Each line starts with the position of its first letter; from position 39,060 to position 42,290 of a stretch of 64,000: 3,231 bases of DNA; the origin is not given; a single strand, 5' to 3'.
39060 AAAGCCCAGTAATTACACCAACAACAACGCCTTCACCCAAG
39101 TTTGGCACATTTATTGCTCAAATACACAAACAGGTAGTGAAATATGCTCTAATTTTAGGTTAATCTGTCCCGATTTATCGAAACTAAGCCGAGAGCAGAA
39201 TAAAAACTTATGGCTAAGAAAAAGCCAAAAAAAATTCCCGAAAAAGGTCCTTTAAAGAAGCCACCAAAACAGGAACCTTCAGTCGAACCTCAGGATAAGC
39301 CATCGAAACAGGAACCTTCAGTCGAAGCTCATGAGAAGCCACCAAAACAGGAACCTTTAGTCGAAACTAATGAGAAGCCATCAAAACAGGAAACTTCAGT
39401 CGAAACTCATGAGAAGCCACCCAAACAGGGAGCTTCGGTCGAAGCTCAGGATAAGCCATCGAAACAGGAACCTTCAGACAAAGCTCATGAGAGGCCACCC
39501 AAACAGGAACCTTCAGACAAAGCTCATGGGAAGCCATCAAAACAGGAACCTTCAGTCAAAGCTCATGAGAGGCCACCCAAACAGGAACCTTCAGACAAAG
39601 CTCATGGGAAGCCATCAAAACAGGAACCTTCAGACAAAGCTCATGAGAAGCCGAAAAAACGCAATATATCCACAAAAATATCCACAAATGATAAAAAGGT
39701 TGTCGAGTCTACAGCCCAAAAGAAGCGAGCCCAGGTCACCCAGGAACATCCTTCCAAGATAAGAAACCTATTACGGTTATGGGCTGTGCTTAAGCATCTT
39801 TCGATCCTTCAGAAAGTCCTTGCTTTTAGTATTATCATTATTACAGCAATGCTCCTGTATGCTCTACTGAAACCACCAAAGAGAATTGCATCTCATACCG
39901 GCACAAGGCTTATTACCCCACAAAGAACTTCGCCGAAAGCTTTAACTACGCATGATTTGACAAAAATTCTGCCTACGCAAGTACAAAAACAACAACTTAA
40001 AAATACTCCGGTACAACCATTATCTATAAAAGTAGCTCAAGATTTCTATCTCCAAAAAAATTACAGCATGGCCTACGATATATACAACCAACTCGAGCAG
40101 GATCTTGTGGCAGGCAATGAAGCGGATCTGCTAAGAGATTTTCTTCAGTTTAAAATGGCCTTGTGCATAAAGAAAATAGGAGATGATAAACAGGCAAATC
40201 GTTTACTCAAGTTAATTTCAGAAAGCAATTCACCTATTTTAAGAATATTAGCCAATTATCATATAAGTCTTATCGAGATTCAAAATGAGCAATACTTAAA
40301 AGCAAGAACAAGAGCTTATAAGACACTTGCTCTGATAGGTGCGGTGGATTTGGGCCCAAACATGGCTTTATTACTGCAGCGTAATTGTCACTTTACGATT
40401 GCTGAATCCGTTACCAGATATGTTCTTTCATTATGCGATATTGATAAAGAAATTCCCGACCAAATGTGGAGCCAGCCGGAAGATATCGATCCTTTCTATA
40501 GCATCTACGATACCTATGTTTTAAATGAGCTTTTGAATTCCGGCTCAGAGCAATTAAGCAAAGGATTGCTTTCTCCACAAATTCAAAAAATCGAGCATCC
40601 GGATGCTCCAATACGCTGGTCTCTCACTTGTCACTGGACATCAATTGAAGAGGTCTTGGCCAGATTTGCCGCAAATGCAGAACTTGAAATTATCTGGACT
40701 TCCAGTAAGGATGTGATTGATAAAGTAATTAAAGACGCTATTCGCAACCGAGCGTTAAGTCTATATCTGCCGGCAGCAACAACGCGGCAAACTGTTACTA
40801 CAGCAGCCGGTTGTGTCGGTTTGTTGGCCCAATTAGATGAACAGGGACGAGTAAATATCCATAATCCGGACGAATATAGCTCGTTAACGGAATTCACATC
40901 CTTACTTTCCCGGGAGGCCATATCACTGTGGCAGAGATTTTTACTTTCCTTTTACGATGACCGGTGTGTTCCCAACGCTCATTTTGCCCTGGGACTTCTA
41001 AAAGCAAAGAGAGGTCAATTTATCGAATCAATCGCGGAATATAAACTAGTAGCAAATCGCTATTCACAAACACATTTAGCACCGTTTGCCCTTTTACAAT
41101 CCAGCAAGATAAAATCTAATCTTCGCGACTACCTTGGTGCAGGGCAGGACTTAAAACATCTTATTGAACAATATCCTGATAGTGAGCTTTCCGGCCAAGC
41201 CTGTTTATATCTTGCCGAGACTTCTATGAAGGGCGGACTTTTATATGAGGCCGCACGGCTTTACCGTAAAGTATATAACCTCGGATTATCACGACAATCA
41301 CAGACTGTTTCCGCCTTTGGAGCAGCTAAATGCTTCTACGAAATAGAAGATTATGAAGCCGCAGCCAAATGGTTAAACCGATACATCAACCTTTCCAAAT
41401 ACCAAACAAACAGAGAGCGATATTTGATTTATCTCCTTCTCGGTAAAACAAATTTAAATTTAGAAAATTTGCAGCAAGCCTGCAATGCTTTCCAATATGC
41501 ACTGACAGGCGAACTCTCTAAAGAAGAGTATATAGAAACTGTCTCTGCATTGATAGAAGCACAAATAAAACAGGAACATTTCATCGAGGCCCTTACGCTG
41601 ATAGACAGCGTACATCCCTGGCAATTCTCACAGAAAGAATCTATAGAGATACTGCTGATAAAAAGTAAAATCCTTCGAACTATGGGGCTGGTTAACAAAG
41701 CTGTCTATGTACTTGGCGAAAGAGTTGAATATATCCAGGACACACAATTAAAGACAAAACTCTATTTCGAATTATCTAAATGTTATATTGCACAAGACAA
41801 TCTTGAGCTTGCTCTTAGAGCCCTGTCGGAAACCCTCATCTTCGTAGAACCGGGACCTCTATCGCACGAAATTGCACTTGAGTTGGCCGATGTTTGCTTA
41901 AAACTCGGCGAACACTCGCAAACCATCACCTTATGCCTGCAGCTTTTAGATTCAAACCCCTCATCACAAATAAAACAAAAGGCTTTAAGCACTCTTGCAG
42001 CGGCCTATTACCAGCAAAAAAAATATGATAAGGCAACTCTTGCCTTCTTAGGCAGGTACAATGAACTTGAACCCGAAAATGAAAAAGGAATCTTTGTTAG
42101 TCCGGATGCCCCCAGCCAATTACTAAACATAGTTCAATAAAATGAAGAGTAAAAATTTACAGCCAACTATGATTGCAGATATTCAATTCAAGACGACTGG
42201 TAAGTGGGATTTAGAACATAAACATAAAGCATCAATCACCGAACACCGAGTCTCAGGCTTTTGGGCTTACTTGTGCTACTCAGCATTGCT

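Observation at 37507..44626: Two sigma-54 activators with atypical receivers, no histidine kinase, sandwiching two membrane TPR proteins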

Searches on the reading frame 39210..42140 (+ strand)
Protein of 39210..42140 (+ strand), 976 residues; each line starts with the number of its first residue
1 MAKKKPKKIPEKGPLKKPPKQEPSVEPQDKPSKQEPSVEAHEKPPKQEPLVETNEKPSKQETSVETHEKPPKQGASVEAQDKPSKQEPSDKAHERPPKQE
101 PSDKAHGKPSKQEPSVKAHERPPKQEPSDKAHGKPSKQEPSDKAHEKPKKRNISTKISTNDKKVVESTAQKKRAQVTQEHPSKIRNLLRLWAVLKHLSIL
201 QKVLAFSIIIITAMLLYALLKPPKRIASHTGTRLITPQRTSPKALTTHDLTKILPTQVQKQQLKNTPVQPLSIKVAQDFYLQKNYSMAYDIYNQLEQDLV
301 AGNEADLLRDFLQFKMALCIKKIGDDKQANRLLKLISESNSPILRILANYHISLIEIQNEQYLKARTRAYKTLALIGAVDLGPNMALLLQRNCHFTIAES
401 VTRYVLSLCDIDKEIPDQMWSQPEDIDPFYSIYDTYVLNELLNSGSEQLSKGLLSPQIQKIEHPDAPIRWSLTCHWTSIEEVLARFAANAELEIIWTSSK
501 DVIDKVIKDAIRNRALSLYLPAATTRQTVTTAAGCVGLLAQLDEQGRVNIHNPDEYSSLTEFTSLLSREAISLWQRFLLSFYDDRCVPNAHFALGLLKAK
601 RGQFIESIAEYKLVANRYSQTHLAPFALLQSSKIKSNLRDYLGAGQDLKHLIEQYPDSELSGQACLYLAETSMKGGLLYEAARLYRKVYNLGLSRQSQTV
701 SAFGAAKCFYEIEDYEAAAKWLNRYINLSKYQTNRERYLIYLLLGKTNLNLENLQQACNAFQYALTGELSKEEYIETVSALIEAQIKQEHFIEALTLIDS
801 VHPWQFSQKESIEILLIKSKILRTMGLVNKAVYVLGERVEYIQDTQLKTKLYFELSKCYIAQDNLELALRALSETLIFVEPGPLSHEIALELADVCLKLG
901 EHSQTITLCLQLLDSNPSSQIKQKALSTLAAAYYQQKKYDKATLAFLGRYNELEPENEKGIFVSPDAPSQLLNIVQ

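Call 4: search_protein_families(library=pfam, proteins=[window:39210-42140:+], max_evalue=0.01)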
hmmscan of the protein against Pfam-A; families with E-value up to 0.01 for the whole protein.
window:39210-42140:+ (976 aa): 10 families
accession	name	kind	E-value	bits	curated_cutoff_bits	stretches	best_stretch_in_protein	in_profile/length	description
PF07719.23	TPR_2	-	2.9e-06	27.4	27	0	924-946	2-24/34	Tetratricopeptide repeat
PF13432.12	TPR_16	-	3.3e-06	27.9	32.7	0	859-918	7-63/65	Tetratricopeptide repeat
PF12895.13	ANAPC3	-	1e-05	26.2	27.2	0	886-943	23-76/82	Anaphase-promoting complex, cyclosome, subunit 3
PF14559.12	TPR_19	-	1.1e-05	26.1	25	0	850-874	26-50/68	Tetratricopeptide repeat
PF25058.1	ARM_TT21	-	3.1e-05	24.4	27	0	846-940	54-145/155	Tetratricopeptide repeat protein 21 ARM repeat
PF17874.7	TPR_MalT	-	0.00023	21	45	0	732-942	34-259/336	MalT-like TPR region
PF23914.1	TPR_CcmH_CycH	-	0.00065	20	42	0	855-953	56-151/158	Cytochrome c-type biogenesis protein H TPR domain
PF09976.15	TPR_21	-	0.0016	18.6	25.5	0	610-676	61-127/193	Tetratricopeptide repeat-like domain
PF13424.12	TPR_12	-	0.0022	18.6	30.1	0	664-729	3-75/77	Tetratricopeptide repeat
PF13512.12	TPR_18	-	0.0063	17.1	21.9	0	631-664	111-141/145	Tetratricopeptide repeat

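Call 12: find_homologous_proteins(query=window:39747-42137:+, max_evalue=0.001)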
Query window:39747-42137:+ (797 aa): 710 proteins with E <= 0.001 among 8000 candidates; the best 120 are listed.
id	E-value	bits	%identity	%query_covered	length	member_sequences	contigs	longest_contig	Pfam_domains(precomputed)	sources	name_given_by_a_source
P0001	0.0e+0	1762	100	100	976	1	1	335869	PF14559.13,PF13432.13,PF07719.24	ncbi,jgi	-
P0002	0.0e+0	1182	68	100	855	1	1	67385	PF14559.13,PF09976.16,PF13424.13,PF13432.13,PF13181.13,PF07719.24,PF13174.13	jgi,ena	-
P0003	0.0e+0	1173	68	100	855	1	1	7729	PF14559.13,PF09976.16,PF12895.14,PF13424.13,PF13176.13,PF13432.13,PF07719.24,PF13174.13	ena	-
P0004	0.0e+0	1123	66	99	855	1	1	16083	PF14559.13,PF25063.1,PF23914.2,PF12895.14,PF13432.13,PF13428.13,PF13181.13,PF07719.24,PF13174.13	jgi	-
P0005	0.0e+0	1115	65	100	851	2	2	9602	PF14559.13,PF25063.1,PF09976.16,PF12895.14,PF13424.13,PF28559.1,PF13432.13,PF13181.13,PF13174.13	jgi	-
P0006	0.0e+0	1110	66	97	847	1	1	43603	PF14559.13,PF09976.16,PF13424.13,PF13432.13,PF07719.24,PF13174.13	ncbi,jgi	-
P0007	0.0e+0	1109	65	97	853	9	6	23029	PF14559.13,PF09976.16,PF12895.14,PF13424.13,PF13432.13,PF07719.24,PF13174.13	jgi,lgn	-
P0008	0.0e+0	1025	62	96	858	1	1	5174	PF09976.16,PF13432.13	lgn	-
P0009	2.3e-283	960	57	96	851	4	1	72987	PF10602.16,PF25063.1,PF09976.16,PF13525.13,PF13428.13,PF14559.13,PF12895.14,PF13424.13,PF13432.13,PF13181.13,PF07719.24,PF13174.13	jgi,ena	-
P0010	1.3e-281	954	58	98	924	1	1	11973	PF14559.13,PF25063.1,PF09976.16,PF13424.13,PF13432.13,PF07719.24,PF13174.13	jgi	-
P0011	3.0e-281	953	58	96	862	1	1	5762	PF14559.13,PF25063.1,PF25058.2,PF13424.13,PF13176.13,PF13432.13,PF13181.13,PF07719.24,PF13174.13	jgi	-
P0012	8.4e-280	948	56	97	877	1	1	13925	PF14559.13,PF25063.1,PF13424.13,PF13432.13,PF13428.13,PF13181.13,PF07719.24,PF13174.13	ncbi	-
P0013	2.1e-278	944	56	98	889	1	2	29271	PF14559.13,PF12895.14,PF13432.13,PF13428.13,PF13174.13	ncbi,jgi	ncbi:MAG: tetratricopeptide repeat protein [Planctomycetota bacterium]|jgi:tetratricopeptide (TPR) r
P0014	3.7e-278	943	56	98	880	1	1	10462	PF14559.13,PF09976.16,PF12895.14,PF13424.13,PF13432.13,PF13181.13,PF07719.24,PF13174.13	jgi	-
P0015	5.1e-278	942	59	95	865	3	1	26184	PF14559.13,PF25063.1,PF09976.16,PF12895.14,PF13424.13,PF13432.13,PF13428.13,PF07719.24,PF13174.13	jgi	-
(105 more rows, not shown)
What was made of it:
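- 39210..42140 (+): TPR1: a disordered cytoplasmic N-terminus (residues 1-198, a K/P/E-rich repeat), one TM helix (199-220), and a periplasmic part with TPR-like helices, a low-confidence insert and a long TPR superhelix. 710 homologs with E <= 0.001, the 120 listed being 52% identical or more (call 12).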

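Call 15: find_related_loci(query=A1, collection=genome_contigs, flank=10000)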
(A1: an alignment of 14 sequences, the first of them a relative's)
Query A1 (976 aa) in genome_contigs; peptide patterns used: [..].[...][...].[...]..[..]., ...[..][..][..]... (x = any residue, [..] = any of these).
93 stretches matched a pattern; 71 encode a relative of the query (tblastn E <= 1e-3); 70 distinct loci.
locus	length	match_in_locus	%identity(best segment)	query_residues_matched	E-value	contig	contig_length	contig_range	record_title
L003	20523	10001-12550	61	110-976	0e+0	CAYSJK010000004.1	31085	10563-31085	MAG TPA_asm: uncultured Pirellulales bacterium isolate binchicken_co196_472 genome assembly, contig: NODE_1657_length_31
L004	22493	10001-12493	61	123-959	0e+0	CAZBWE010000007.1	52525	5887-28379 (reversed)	MAG TPA_asm: uncultured Pirellulales bacterium isolate binchicken_co100_40 genome assembly, contig: NODE_870_length_5252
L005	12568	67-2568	62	140-976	0e+0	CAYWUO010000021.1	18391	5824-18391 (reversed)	MAG TPA_asm: uncultured Pirellulales bacterium isolate binchicken_co116_404 genome assembly, contig: NODE_2943_length_18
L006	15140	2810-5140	57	196-954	0e+0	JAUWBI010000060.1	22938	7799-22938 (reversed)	MAG: Phycisphaerae bacterium isolate CSMAG_1316 CSMAG_1316_k141_1464347_length_22938_cov_20.9807, whole genome shotgun s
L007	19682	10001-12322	57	195-972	0e+0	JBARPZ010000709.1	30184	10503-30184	MAG: Sedimentisphaerales bacterium isolate MFD13424_ilm_asm_bin26 k127_69024, whole genome shotgun sequence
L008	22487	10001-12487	53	141-976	0e+0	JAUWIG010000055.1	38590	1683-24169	MAG: Planctomycetota bacterium isolate CSMAG_2288 CSMAG_2288_k141_535164_length_38590_cov_16.9908, whole genome shotgun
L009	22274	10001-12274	57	195-949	0e+0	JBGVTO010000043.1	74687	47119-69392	MAG: Phycisphaerae bacterium isolate S_218_B3 k127_405125, whole genome shotgun sequence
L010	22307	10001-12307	57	195-959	0e+0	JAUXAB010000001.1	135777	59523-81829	MAG: Phycisphaerae bacterium isolate CSMAG_2751 CSMAG_2751_k141_970364_length_135777_cov_32.2077, whole genome shotgun s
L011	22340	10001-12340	55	195-970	0e+0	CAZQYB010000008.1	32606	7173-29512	MAG TPA_asm: uncultured Pirellulales bacterium isolate SRP068000_co3_530 genome assembly, contig: NODE_801_length_32606_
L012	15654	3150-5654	55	133-949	0e+0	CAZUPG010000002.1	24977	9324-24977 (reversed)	MAG TPA_asm: uncultured Pirellulales bacterium isolate binchicken_co100_69 genome assembly, contig: NODE_2969_length_249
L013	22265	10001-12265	55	195-949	0e+0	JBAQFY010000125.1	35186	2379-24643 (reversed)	MAG: Sedimentisphaerales bacterium isolate MFD06995_ilm_asm_bin24 k127_41275, whole genome shotgun sequence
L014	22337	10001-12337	56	195-972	0e+0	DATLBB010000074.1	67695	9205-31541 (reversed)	MAG TPA_asm: Sedimentisphaerales bacterium isolate SMAG_U14287 k141_347240, whole genome shotgun sequence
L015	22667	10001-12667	51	81-950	0e+0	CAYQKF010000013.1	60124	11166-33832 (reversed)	MAG TPA_asm: uncultured Pirellulales bacterium isolate SRP068000_co2_145 genome assembly, contig: NODE_94_length_60124_c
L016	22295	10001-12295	56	195-950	0e+0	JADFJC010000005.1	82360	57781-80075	MAG: Planctomycetota bacterium isolate B3T3L8 B3T3L8_NODE47, whole genome shotgun sequence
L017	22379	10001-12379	55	195-967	0e+0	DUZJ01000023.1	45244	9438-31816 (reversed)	MAG TPA_asm: Planctomycetota bacterium isolate MAG_11118_pl_115 Ga0114922_10000345, whole genome shotgun sequence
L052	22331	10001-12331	41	196-971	0e+0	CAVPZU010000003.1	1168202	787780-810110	MAG: uncultured Phycisphaerales bacterium isolate MFD03726.bin.1.127 genome assembly, contig: contig_47500, whole genome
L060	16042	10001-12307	37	196-965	2e-159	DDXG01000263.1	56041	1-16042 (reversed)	MAG TPA_asm: Phycisphaerales bacterium UBA2266 UBA2266_contig_22475, whole genome shotgun sequence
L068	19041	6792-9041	37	197-949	4e-161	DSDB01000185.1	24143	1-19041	MAG TPA_asm: Phycisphaerales bacterium isolate SpSt-1209 Ga0129302_1000747, whole genome shotgun sequence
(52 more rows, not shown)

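Call 17: search_solved_structures(query=A1, max_evalue=1)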
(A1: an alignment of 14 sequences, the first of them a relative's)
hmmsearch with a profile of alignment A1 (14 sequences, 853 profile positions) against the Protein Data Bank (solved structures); distinct sequences matched with E-value up to 1: 14.
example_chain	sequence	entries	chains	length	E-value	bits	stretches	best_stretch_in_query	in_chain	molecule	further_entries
6g5s_A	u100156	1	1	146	6.8e-05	24.2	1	445-542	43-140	Cell division coordinator CpoB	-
8ump_A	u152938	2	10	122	0.0037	18.5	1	605-673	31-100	T33-ml35-redesigned-TPR-domain-fold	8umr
1na0_A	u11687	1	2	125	0.0066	17.7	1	538-643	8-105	designed protein CTPR3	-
1na3_A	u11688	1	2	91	0.047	14.8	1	538-611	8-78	designed protein CTPR2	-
8bu0_A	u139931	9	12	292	0.051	14.7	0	539-642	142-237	Consensus tetratricopeptide repeat protein | Crystal structure of an 8-repeat consensus TPR superhelix with Zinc. | Monomer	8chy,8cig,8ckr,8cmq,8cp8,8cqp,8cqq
5hrz_A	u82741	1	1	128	0.066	14.4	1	540-611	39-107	TPR domain protein 1na0C3_3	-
6vl6_A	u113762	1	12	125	0.088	13.9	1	540-607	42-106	T33_dn2A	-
3vtx_A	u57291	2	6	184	0.18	12.9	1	546-645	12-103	MamA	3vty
2wqh_A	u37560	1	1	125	0.24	12.5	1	517-606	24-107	CTPR3Y3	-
2avp_A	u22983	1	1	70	0.26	12.4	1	539-606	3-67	synthetic consensus TPR protein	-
8ch0_A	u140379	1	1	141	0.4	11.8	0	539-606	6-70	Consensus tetratricopeptide repeat protein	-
6v8e_A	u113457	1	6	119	0.51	11.4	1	540-611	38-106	Designed protein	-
2fo7_A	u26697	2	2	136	0.57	11.3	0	539-606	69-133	SYNTHETIC CONSENSUS TPR PROTEIN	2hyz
6vfi_B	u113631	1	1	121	0.62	11.1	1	540-610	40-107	O43_dn18B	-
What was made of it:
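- On PflA / PflB-type periplasmic TPR motor scaffold: The TPR1 profile searched against all PDB sequences at E <= 1 returns CpoB, designed TPR proteins and MamA, but no flagellar protein (call 17).
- On YbgF / CpoB (Tol-Pal TPR protein): CpoB in the PDB scores 6.8e-05 over about 100 residues (call 17).
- Tried and rejected: The TPR1 profile against PDB sequences gave no flagellar protein (call 17).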
